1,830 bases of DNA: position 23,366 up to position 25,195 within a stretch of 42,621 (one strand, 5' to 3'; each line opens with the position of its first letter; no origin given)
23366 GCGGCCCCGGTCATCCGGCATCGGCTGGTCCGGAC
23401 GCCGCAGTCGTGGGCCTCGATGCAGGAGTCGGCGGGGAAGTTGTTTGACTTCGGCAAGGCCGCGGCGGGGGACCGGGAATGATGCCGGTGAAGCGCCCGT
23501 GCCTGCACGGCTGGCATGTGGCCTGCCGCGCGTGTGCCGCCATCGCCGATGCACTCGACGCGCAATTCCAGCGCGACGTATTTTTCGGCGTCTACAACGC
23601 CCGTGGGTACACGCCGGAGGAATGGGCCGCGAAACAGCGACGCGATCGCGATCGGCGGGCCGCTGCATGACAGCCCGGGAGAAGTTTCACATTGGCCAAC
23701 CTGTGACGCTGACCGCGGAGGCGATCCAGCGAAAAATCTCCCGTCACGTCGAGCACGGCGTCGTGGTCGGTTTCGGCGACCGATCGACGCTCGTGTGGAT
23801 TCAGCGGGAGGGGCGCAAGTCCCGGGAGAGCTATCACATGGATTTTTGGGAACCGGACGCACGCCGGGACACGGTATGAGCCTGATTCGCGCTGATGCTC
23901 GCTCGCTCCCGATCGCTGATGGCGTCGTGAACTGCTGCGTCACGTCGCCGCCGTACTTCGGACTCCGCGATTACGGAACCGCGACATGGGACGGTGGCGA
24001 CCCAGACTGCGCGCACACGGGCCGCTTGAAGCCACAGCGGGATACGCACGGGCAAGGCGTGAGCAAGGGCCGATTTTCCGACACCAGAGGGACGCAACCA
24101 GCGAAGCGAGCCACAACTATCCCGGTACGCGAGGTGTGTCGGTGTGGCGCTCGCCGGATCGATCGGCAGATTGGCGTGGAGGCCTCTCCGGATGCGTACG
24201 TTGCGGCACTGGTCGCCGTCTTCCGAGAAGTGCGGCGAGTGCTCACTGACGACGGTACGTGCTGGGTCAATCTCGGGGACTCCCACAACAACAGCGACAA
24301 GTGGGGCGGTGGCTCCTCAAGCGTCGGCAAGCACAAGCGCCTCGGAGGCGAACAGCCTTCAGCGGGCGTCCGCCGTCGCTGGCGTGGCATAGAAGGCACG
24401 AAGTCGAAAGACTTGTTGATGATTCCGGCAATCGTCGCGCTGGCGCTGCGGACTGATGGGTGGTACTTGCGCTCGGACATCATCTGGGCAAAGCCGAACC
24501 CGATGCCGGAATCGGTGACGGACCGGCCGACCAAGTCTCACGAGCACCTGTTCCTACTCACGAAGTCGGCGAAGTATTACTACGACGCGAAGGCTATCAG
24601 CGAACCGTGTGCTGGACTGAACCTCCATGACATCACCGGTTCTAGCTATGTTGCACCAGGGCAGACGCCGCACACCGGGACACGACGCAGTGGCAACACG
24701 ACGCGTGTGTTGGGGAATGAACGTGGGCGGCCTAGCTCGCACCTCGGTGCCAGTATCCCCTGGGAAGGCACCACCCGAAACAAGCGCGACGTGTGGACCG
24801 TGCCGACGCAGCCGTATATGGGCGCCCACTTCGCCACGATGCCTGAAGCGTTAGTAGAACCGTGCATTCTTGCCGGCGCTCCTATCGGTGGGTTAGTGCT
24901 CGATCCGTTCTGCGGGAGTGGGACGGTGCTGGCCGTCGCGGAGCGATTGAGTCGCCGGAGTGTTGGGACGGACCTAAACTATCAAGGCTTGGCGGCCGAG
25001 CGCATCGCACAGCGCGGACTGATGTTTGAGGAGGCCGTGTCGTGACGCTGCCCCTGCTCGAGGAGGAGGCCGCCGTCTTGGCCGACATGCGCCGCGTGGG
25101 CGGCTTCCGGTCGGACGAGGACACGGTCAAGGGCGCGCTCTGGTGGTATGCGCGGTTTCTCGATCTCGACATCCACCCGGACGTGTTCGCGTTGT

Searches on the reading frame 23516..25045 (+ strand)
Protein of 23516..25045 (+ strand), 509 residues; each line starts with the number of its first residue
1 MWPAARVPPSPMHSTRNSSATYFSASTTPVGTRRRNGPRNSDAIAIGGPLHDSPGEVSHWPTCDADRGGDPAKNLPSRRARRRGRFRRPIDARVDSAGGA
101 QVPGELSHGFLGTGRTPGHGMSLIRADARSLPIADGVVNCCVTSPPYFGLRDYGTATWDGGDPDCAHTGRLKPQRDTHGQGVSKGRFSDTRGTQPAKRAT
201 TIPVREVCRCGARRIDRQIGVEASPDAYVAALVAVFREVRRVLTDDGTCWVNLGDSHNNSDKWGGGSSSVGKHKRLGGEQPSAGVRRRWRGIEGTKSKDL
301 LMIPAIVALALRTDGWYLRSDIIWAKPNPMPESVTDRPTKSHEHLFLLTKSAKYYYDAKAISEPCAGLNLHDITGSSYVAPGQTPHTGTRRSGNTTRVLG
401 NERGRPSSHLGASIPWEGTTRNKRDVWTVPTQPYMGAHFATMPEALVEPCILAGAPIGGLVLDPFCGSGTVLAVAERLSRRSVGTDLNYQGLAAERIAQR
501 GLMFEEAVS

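Call 78: search_protein_families(library=pfam, proteins=[window:23516-25045:+], max_evalue=0.001)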
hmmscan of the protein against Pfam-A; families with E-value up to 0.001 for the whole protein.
window:23516-25045:+ (509 aa): 1 family
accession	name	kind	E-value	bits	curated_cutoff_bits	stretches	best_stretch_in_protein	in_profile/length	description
PF01555.25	N6_N4_Mtase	-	2.4e-42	145.8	26.7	1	138-488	1-212/221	DNA methylase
